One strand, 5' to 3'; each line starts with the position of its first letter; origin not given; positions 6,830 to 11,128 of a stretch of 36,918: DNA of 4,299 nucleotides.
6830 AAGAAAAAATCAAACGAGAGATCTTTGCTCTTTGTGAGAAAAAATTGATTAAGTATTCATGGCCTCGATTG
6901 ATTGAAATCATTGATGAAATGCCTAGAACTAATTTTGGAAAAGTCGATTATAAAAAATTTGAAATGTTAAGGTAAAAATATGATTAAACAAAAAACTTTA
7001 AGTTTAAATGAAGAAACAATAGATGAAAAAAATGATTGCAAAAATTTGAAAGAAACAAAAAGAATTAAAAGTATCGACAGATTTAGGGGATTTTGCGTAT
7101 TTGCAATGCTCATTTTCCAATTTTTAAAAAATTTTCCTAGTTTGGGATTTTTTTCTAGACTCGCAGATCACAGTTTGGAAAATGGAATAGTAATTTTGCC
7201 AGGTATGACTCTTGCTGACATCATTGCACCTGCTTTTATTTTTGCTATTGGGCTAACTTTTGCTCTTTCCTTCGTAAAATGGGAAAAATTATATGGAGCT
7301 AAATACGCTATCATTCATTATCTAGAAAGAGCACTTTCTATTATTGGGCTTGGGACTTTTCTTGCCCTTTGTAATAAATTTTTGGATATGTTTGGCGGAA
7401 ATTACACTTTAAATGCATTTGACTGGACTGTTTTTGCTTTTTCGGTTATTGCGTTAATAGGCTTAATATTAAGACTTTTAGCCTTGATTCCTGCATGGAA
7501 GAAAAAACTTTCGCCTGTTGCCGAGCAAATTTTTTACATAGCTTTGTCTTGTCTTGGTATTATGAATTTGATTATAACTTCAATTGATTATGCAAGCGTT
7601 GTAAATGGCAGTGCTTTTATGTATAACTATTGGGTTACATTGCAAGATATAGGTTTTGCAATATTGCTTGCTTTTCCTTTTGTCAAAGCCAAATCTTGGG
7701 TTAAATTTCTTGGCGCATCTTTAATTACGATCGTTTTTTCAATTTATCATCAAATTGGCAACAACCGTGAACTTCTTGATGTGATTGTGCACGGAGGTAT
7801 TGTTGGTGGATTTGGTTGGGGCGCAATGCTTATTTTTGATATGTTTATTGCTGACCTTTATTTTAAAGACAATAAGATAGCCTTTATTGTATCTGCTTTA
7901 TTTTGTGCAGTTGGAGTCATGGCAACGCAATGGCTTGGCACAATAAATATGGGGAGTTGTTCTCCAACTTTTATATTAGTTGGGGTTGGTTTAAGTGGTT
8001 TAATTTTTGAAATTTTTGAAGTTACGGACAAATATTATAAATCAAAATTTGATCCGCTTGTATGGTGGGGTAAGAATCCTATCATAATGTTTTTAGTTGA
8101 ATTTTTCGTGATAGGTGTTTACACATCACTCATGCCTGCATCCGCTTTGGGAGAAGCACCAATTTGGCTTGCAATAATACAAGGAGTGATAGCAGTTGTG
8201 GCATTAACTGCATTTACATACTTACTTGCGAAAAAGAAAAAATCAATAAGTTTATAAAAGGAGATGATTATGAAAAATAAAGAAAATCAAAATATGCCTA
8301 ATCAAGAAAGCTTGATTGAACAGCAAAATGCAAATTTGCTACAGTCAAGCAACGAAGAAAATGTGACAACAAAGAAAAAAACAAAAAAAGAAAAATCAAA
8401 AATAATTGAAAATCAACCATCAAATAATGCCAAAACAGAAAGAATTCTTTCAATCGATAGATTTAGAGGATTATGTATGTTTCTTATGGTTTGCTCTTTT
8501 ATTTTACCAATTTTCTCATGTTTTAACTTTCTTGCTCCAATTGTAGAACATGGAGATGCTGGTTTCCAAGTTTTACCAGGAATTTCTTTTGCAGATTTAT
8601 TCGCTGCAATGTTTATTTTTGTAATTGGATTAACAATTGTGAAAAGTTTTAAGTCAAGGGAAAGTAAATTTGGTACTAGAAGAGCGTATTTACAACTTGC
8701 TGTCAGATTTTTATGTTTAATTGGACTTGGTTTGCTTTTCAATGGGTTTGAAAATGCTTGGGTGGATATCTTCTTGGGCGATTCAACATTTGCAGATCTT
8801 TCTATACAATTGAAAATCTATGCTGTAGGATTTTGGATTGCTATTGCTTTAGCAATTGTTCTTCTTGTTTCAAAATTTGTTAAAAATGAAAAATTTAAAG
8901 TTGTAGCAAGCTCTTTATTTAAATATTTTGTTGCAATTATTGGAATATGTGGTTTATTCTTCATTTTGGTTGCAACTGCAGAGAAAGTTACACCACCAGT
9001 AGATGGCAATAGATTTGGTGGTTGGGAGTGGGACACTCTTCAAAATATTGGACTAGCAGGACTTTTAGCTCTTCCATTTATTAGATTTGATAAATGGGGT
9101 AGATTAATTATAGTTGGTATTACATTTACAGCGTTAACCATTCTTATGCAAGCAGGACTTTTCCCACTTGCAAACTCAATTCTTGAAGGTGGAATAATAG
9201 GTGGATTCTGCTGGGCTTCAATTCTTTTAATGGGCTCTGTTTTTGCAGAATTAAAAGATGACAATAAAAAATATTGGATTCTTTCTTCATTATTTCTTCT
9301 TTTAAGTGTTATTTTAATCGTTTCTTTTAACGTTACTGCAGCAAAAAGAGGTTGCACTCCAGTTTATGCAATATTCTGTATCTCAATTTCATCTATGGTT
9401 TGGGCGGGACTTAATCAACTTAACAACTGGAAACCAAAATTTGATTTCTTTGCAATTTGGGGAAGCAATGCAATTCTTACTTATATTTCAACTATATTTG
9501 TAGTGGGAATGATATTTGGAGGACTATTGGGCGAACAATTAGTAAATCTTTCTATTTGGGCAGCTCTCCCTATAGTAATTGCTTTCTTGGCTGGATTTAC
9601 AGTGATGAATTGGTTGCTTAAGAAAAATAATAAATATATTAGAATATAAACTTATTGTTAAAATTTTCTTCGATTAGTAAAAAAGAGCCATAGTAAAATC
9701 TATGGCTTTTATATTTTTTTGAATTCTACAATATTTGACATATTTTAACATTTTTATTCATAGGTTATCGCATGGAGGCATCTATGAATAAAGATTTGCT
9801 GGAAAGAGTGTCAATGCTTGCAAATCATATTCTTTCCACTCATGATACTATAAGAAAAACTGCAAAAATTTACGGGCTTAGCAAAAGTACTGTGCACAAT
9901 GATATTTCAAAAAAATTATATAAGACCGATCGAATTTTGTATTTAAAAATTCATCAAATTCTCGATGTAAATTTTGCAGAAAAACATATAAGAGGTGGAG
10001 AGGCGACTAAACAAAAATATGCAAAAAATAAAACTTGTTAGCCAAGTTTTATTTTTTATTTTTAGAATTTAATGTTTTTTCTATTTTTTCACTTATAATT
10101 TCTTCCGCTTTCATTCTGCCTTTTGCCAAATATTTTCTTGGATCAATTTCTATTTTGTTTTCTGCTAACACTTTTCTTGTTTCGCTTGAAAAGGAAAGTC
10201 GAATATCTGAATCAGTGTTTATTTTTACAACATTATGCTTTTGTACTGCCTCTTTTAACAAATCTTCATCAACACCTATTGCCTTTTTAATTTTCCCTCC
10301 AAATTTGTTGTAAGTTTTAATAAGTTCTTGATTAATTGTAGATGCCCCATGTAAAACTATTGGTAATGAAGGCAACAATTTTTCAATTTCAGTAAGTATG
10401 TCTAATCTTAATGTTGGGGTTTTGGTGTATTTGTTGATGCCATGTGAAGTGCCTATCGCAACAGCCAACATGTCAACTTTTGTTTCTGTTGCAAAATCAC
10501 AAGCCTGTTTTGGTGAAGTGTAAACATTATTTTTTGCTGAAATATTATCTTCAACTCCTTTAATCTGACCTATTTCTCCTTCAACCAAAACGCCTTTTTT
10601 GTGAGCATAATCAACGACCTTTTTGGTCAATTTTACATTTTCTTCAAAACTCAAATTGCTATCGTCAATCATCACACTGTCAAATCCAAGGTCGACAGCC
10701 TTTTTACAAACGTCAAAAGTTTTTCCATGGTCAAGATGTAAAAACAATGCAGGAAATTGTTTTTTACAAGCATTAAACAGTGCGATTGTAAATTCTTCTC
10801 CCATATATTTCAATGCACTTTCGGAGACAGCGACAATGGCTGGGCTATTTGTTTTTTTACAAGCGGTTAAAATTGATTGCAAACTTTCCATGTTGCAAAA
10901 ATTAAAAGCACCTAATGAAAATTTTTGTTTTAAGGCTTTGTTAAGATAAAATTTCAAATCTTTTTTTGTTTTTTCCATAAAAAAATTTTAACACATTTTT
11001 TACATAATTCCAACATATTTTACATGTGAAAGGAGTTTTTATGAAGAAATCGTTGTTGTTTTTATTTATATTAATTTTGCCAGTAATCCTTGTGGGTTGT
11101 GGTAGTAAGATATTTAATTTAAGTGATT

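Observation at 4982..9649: Carrier protein, adenylate-forming ligase and two HGSNAT-like membrane acyltransferases: a candidate Dlt-like trans-membrane acylation pathway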

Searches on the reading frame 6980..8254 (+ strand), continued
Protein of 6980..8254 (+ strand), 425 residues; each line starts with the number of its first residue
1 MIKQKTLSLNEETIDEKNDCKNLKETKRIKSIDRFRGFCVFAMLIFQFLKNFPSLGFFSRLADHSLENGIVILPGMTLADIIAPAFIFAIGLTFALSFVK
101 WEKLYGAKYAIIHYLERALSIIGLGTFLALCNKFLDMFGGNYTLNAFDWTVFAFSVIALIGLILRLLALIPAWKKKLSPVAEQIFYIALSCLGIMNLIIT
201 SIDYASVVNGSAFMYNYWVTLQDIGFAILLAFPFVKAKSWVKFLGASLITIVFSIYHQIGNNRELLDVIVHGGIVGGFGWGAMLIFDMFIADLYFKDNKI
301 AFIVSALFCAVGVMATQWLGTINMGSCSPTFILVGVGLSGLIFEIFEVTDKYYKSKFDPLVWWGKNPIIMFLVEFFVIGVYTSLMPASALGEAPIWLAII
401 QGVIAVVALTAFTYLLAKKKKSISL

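Call 21: find_related_loci(query=A2, collection=genome_contigs, flank=8000)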
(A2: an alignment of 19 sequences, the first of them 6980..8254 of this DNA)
Query A2 (425 aa) in genome_contigs; peptide patterns used: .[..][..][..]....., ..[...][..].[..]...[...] (x = any residue, [..] = any of these).
99 stretches matched a pattern; 75 encode a relative of the query (tblastn E <= 1e-3); 74 distinct loci.
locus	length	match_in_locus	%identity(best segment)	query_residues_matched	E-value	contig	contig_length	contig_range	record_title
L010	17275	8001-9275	82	3-425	0e+0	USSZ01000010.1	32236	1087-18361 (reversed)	uncultured Clostridiales bacterium isolate UMGS2054 genome assembly, contig: NODE_84_length_32236_cov_3.201920, whole ge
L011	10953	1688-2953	79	3-417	0e+0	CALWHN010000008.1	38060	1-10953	MAG: uncultured Clostridia bacterium isolate BRZ_CE__bin52 genome assembly, contig: BRZ_CE__NODE_1607_length_38060_cov_4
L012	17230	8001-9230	75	2-410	0e+0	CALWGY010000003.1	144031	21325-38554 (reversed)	MAG: uncultured Clostridia bacterium isolate BRZ_DK__bin13 genome assembly, contig: BRZ_DK__NODE_116_length_144031_cov_9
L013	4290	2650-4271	73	9-425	0e+0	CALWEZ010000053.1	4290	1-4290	MAG: uncultured Clostridia bacterium isolate E10__bin241 genome assembly, contig: E10__k127_2554011, whole genome shotgu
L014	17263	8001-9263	72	11-425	0e+0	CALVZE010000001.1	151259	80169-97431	MAG: uncultured Clostridia bacterium isolate BRZ_PH__bin59 genome assembly, contig: BRZ_PH__NODE_107_length_151259_cov_8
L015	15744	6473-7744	72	12-425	0e+0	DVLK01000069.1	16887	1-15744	MAG TPA_asm: Candidatus Caccovivens faecavium isolate ChiW6-1002 ChiW6__C82864_L16887_SRR5512644, whole genome shotgun s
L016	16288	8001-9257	72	10-425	0e+0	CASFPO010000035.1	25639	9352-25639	uncultured Firmicutes bacterium isolate SI.O36.metabat-bins.110 genome assembly, contig: SI.O36.metabat-bins.110.fa_k141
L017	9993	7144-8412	72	4-425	0e+0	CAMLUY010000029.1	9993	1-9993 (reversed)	MAG: uncultured Clostridia bacterium isolate ERR4304397_bin.60_MetaWRAP_v1.1_MAG genome assembly, contig: NODE_6439_leng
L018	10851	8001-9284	68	1-425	0e+0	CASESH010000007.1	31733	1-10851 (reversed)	uncultured Christensenella sp. isolate CO.B22.metabat-bins.104 genome assembly, contig: CO.B22.metabat-bins.104.fa_k141_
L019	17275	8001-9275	70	1-425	0e+0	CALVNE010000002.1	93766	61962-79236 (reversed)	MAG: uncultured Clostridia bacterium isolate BRZ_EH__bin128 genome assembly, contig: BRZ_EH__NODE_418_length_93766_cov_9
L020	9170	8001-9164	76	6-393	0e+0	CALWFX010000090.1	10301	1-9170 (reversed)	MAG: uncultured Clostridia bacterium isolate E27__bin15 genome assembly, contig: E27__k127_1148091, whole genome shotgun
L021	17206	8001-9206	76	11-414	0e+0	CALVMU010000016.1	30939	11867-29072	MAG: uncultured Clostridia bacterium isolate BRZ_EH__bin39 genome assembly, contig: BRZ_EH__NODE_2473_length_30939_cov_1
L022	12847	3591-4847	73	5-414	0e+0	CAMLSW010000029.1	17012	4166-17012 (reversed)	MAG: uncultured Clostridia bacterium isolate ERR4303218_bin.57_MetaWRAP_v1.1_MAG genome assembly, contig: NODE_3415_leng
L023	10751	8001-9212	83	11-417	0e+0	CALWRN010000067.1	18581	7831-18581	MAG: uncultured Clostridia bacterium isolate E21__bin145 genome assembly, contig: E21__k127_5480999, whole genome shotgu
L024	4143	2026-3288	70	2-425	0e+0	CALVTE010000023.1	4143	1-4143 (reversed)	MAG: uncultured Clostridia bacterium isolate BRZ_BP__bin16 genome assembly, contig: BRZ_BP__NODE_20037_length_4143_cov_5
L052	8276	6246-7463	34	21-425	1e-64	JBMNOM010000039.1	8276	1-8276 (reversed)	MAG: Christensenellales bacterium isolate SBF912SR4HQ0011 scaffold_17669_c1, whole genome shotgun sequence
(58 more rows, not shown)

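Call 26: search_solved_structures(query=A2, max_evalue=1, show_alignments=2)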
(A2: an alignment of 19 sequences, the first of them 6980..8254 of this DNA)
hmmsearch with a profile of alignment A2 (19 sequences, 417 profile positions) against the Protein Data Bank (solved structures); distinct sequences matched with E-value up to 1: 3.
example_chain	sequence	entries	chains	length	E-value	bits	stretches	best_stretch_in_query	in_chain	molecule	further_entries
8vkj_A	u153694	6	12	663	3.8e-07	32.7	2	67-160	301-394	Heparan-alpha-glucosaminide N-acetyltransferase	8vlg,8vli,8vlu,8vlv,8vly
8jkv_A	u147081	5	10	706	5.1e-07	32.3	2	67-160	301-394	Heparan-alpha-glucosaminide N-acetyltransferase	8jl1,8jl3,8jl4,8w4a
8tu9_A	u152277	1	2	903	1.2e-06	31.1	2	67-160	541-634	Enhanced green fluorescent protein,Heparan-alpha-glucosaminide N-acetyltransferase,Isoform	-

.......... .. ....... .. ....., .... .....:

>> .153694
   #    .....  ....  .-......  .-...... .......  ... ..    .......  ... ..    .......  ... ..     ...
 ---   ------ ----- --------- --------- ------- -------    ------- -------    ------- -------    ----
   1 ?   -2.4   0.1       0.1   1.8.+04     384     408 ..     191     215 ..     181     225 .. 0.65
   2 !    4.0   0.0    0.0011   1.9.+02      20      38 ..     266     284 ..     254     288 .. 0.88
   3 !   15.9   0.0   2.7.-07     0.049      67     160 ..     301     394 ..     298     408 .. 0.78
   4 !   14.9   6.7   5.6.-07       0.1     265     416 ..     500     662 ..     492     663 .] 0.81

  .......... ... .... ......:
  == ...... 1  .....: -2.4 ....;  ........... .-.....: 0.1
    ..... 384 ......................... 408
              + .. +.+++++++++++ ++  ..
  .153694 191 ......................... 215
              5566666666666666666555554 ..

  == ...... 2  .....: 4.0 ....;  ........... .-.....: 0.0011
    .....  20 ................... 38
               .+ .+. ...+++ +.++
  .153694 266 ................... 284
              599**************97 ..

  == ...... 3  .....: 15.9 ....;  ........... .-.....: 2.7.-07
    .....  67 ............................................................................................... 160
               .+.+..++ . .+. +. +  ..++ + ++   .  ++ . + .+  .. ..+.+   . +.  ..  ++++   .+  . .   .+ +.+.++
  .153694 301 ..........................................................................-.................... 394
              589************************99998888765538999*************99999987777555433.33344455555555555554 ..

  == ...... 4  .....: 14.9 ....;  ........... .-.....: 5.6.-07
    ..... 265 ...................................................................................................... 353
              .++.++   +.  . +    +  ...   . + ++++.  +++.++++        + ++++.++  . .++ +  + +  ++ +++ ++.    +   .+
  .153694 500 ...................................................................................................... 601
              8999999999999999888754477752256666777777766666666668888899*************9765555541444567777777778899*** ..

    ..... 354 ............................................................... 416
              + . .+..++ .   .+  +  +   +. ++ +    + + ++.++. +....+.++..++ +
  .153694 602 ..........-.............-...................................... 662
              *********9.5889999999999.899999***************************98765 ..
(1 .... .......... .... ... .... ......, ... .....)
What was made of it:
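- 6980..8257 (+): memA: HGSNAT-like transmembrane acyltransferase (TmAT fold), 425 aa. HGSNAT is the only PDB sequence hit for the family profile, E 3.8e-7 (call 26).
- On TmAT superfamily / HGSNAT_cat (PF07786): The colinear hmmsearch alignment to HGSNAT pairs the TMH1 motif and R117 with R345 (call 26). The TMH6 Gly could not be placed reliably in the profile alignment (call 26).
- The family profile hits only HGSNAT in the PDB (call 26).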

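Call 33: predict_structure(alignment_id=A2)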
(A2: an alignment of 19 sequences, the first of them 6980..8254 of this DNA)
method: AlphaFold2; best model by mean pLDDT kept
length: 425 residues; sequences in the alignment: 19
mean_pLDDT: 83.8   pTM: 0.84
mean pLDDT of the five models: 83.8, 83.5, 82.4, 82.3, 81.8
residues with pLDDT >= 90: 178; 70-90: 208; 50-70: 11; < 50: 28
segments of 3 or more residues with pLDDT < 50: 1-25, 423-425
pLDDT, mean of each block of 10 residues (from residue 1): 31 31 53 92 88 89 89 91 94 90 91 92 90 84 89 92 82 78 88 92 83 73 91 94 96 87 72 83 97 93 96 91 86 96 91 81 83 77 84 91 87 78 46
secondary structure, 60 per line:
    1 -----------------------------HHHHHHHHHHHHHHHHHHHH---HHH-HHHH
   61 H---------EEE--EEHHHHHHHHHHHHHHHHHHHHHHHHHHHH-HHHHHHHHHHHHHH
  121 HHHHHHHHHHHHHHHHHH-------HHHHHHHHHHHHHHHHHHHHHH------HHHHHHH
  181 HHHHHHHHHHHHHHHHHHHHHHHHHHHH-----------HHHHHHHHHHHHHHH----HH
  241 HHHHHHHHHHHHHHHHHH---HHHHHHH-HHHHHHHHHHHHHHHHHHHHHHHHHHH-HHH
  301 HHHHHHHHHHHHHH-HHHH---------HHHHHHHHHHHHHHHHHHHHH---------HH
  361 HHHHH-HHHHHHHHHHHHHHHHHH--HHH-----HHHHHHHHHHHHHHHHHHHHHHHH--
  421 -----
elements in order: H30-49 H57-61 E71-73 H78-105 H107-138 H146-167 H174-208 H220-234 H239-258 H262-268 H270-296 H298-314 H316-319 H329-349 H359-365 H367-384 H395-418
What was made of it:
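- On TmAT superfamily / HGSNAT_cat (PF07786): AF2 pLDDT 83.8, pTM 0.84 (call 33).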

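Call 37: fold_search(model_id=the predicted structure, library=pdb)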
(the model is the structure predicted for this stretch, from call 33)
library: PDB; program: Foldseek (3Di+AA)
matches with E <= 10: 421; with E <= 0.001: 13
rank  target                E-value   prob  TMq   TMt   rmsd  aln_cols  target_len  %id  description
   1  8jkv_A                2.1e-05  1.00  0.54  0.45   6.9       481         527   14  membrane proteins (released 2024-05-22)
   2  8vkj_A                2.1e-05  1.00  0.53  0.43   6.4       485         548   14  Cryo-EM structure of human HGSNAT bound with Acetyl-CoA (released 2024-06-26)
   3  8vlu_B                3.3e-05  1.00  0.54  0.43   6.4       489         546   14  Cryo-EM structure of human HGSNAT bound with CoA (released 2024-06-26)
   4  8vli_B                4.0e-05  1.00  0.53  0.43   8.6       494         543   14  Cryo-EM structure of human HGSNAT bound with CoA and product analog (released 2024-06-26)
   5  8jl4_A                4.6e-05  1.00  0.55  0.45   6.3       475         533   14  membrane proteins (released 2024-05-22)
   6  8vlg_B                4.6e-05  1.00  0.52  0.42   6.5       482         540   14  Cryo-EM structure of human HGSNAT bound with Acetyl-CoA and substrate analog (released 2024-06-26)
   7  8vkj_B                5.4e-05  1.00  0.54  0.43   6.4       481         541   14  Cryo-EM structure of human HGSNAT bound with Acetyl-CoA (released 2024-06-26)
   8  8vli_A                5.4e-05  1.00  0.53  0.42   6.5       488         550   14  Cryo-EM structure of human HGSNAT bound with CoA and product analog (released 2024-06-26)
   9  8vlg_A                6.1e-05  1.00  0.52  0.42   6.9       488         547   14  Cryo-EM structure of human HGSNAT bound with Acetyl-CoA and substrate analog (released 2024-06-26)
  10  8vly_A                7.8e-05  1.00  0.52  0.45   6.5       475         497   14  Cryo-EM structure of human HGSNAT in transition state (released 2024-06-26)
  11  8vlu_A                9.2e-05  1.00  0.54  0.43   6.4       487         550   13  Cryo-EM structure of human HGSNAT bound with CoA (released 2024-06-26)
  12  8vlv_B                1.1e-04  1.00  0.53  0.43   7.9       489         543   13  Cryo-EM structure of human HGSNAT in inactive state (released 2024-06-26)
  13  8vly_B                2.4e-04  1.00  0.52  0.46  16.6       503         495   14  Cryo-EM structure of human HGSNAT in transition state (released 2024-06-26)
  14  8xik                  1.3e-03  1.00  0.53  0.49  11.8       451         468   11  Structure of acyltransferase GWT1 in complex with manogepix(APX001A) (released 2024-10-02)
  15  8xij                  2.2e-02  1.00  0.51  0.47  12.0       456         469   12  Structure of acyltransferase GWT1 bound to palmitoyl-CoA (released 2024-10-02)
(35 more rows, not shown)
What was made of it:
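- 6980..8257 (+): Foldseek gives HGSNAT TM 0.54 and GWT1 TM 0.53, while transporters score below 0.2 (calls 33, 37).
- Closest known: GWT1/PIG-W. Same: It is the second-best fold match (TM 0.51-0.53; call 37).
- Foldseek finds HGSNAT and the palmitoyl-CoA-dependent GWT1, with transporters far behind (call 37). Transporters score TM below 0.2 (calls 26, 37).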

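Call 61: search_protein_families(library=padloc, proteins=[window:6980-8254:+], max_evalue=0.01)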
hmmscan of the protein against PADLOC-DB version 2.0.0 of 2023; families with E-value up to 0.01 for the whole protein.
window:6980-8254:+ (425 aa): 0 families

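Call 69: search_protein_representatives(alignment_id=A2)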
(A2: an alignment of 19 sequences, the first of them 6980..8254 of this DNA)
Query: 19 sequences, 417 profile positions. Proteins with E-value up to 0.001 (for the whole library): 1550; up to 1e-10: 447; up to 1e-30: 126. The best 150 are listed.
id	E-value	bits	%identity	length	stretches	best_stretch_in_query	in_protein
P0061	1.1e-172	591.3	-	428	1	1-417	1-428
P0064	1.7e-159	547.8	-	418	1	1-417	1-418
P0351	1.3e-133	462.5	-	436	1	13-417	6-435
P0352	4.1e-129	447.7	-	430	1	5-417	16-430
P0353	3.0e-128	444.9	-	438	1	6-417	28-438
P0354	1.2e-124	433.0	-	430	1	17-417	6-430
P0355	6.1e-119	414.2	-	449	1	16-417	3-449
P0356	1.7e-115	402.8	-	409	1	14-417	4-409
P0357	2.6e-113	395.7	-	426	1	15-417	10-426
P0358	5.3e-111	388.1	-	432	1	15-416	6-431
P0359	6.6e-104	364.7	-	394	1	16-322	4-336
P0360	6.8e-103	361.4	-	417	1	18-417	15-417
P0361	4.9e-99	348.6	-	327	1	16-306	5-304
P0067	2.1e-96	340.0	-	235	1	183-417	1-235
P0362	6.8e-94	331.7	-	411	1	17-416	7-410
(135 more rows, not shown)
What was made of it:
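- Closest known: Human HGSNAT. Different: Compared with the roughly 320-aa DUF5009-type relatives, the memA profile matches in two stretches that skip its central part (call 69).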

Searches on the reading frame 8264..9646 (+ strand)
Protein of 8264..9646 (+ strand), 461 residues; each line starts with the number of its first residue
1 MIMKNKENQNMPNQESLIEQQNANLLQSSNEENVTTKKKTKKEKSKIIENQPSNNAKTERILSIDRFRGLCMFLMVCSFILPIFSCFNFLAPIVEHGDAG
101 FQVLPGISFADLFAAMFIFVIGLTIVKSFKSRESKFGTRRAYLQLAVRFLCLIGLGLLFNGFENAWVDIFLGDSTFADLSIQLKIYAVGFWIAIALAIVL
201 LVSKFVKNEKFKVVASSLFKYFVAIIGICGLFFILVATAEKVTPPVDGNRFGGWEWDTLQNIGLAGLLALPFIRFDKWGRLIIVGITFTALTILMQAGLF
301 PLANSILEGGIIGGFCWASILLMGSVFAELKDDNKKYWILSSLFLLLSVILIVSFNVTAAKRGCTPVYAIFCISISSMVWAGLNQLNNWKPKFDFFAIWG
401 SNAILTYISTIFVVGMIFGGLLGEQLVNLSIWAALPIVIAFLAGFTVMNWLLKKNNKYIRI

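Call 6: search_protein_families(library=pfam, proteins=[window:8264-9646:+], max_evalue=0.01)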
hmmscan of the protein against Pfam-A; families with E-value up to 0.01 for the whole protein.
window:8264-9646:+ (461 aa): 1 family
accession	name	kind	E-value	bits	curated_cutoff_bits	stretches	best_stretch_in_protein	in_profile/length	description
PF01757.29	Acyl_transf_3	-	0.0025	17.3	31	0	62-321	2-255/326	Acyltransferase domain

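Call 7: search_protein_families(library=ncbifam, proteins=[window:8264-9646:+], max_evalue=0.01)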
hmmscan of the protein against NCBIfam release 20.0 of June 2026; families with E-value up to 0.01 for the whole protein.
window:8264-9646:+ (461 aa): 0 families

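Call 61: search_protein_families(library=padloc, proteins=[window:8264-9646:+], max_evalue=0.01)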
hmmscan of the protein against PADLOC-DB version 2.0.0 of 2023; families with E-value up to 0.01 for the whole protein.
window:8264-9646:+ (461 aa): 0 families

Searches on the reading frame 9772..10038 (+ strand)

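Call 8: search_protein_families(library=pfam, proteins=[window:9772-10038:+], max_evalue=0.001)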
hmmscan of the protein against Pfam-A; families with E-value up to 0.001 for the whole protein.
window:9772-10038:+ (89 aa): 2 families
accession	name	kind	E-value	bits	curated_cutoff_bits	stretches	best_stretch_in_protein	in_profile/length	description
PF12116.14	SpoIIID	-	2.3e-27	95.3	27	1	10-86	5-81/82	Stage III sporulation protein D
PF18024.7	HTH_50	-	0.00095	19.2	27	0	18-44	17-43/50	Helix-turn-helix domain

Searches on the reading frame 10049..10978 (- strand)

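Call 8: search_protein_families(library=pfam, proteins=[window:10049-10978:-], max_evalue=0.001)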
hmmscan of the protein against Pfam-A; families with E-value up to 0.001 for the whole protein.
window:10049-10978:- (309 aa): 1 family
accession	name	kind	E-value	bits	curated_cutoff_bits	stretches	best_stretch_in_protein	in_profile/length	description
PF01116.26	F_bP_aldolase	-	4.5e-84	282.7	25.5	1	8-308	3-277/277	Fructose-bisphosphate aldolase class-II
